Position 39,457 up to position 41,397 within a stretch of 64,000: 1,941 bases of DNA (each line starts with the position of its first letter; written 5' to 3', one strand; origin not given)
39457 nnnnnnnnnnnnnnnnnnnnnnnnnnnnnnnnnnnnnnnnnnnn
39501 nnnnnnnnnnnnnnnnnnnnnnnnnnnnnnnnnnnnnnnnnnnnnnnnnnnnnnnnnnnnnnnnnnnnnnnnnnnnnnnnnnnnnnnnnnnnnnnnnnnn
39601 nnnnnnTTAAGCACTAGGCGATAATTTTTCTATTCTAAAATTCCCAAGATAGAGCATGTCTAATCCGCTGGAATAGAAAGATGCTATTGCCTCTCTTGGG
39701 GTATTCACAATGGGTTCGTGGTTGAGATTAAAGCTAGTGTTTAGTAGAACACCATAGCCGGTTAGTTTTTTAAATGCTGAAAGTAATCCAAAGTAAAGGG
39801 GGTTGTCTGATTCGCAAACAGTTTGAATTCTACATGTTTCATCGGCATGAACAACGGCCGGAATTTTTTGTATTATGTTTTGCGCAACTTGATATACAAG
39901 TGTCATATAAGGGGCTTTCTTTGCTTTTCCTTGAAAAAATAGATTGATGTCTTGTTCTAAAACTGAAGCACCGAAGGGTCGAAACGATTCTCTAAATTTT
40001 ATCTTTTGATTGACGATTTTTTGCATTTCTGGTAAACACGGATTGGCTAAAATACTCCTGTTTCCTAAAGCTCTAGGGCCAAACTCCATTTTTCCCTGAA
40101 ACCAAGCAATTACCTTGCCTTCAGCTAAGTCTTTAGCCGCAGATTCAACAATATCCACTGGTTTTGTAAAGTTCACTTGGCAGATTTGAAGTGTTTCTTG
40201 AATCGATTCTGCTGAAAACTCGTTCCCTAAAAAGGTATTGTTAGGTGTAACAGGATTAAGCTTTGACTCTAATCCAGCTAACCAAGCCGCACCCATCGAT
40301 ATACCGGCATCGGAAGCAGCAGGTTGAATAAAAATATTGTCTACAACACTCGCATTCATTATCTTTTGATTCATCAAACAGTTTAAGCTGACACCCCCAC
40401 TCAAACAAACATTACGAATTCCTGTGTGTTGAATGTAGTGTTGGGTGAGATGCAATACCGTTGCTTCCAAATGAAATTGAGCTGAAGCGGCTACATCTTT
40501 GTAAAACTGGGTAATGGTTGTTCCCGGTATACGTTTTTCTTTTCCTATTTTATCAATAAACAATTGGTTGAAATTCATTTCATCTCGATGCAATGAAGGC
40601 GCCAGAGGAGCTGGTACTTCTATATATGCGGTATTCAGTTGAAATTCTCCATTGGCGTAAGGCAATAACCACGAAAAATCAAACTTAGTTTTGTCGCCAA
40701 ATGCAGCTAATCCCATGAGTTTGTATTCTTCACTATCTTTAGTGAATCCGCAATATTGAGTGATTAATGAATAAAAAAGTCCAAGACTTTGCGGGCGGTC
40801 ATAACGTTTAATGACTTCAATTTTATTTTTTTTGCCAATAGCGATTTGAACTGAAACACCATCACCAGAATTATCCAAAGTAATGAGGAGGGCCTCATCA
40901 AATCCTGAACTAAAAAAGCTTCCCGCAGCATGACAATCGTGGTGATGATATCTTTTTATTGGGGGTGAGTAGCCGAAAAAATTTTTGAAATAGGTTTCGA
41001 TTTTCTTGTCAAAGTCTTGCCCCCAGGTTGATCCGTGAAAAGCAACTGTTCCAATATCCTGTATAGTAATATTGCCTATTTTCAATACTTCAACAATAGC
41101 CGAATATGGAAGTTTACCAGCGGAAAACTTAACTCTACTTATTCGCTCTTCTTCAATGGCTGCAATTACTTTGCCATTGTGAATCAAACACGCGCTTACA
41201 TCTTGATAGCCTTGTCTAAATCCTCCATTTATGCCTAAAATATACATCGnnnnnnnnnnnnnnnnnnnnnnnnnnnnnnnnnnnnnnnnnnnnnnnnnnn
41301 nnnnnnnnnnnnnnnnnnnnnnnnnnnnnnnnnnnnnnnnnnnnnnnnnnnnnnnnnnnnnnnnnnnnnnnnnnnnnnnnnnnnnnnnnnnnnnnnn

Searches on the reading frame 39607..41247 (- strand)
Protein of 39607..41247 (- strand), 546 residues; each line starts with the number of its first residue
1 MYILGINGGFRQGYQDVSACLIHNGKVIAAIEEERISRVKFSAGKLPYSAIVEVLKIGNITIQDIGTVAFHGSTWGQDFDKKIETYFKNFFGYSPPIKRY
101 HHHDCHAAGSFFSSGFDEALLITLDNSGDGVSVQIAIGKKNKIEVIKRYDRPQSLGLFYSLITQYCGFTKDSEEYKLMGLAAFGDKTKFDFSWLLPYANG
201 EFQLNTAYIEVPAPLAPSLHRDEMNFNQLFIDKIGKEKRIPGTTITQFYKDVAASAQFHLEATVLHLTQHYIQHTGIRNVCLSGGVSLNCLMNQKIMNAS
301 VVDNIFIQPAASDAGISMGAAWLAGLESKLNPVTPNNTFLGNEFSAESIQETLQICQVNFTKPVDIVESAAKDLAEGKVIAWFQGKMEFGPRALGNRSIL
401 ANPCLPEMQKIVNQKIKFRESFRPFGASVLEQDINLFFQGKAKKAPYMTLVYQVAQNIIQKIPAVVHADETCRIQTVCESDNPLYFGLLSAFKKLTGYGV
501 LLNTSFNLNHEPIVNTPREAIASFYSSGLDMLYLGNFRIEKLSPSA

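Call 3: search_protein_families(library=pfam, proteins=[window:39607-41247:-], max_evalue=0.01)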
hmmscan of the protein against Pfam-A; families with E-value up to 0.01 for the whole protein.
window:39607-41247:- (546 aa): 4 families
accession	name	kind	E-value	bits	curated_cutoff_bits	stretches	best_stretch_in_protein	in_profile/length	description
PF16861.10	Carbam_trans_C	-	1.3e-67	227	27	1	371-541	1-170/170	Carbamoyltransferase C-terminus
PF02543.21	Carbam_trans_N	-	3.3e-43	148.9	24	1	94-321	124-345/346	Carbamoyltransferase N-terminus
PF22521.2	HypF_C_2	-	3.2e-05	24.2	27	1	250-319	167-240/241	Carbamoyltransferase, Kae1-like Domain, second subdomain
PF00814.31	TsaD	-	0.0035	17.5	24.8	1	243-302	190-243/264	tRNA N6-adenosine threonylcarbamoyltransferase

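Call 4: search_protein_families(library=ncbifam, proteins=[window:39607-41247:-], max_evalue=0.01)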
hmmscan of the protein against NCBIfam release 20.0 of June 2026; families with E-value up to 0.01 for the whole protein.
window:39607-41247:- (546 aa): 6 families
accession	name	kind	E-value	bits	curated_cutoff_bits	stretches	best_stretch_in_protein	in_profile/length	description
NF041651.1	nodul_NodU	equivalog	2.9e-40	138.6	1000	1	250-510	271-526/556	nodulation protein NodU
TIGR00143.1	hypF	equivalog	1.2e-05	23.7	466.1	1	251-321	663-737/741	carbamoyltransferase HypF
TIGR00329.1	gcp_kae1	subfamily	0.0014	18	207.8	1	242-300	224-282/305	tRNA (adenosine(37)-N6)-threonylcarbamoyltransferase complex transferase subunit TsaD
NF007148.0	PRK09585.3-2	equivalog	0.0017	17.1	387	0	225-307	259-342/386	anhydro-N-acetylmuramic acid kinase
NF007151.0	PRK09585.3-6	equivalog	0.0051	15.6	599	0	33-74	72-113/396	anhydro-N-acetylmuramic acid kinase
TIGR03723.1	T6A_TsaD_YgjD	equivalog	0.0094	15.1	296.1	0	249-300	232-283/314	tRNA (adenosine(37)-N6)-threonylcarbamoyltransferase complex transferase subunit TsaD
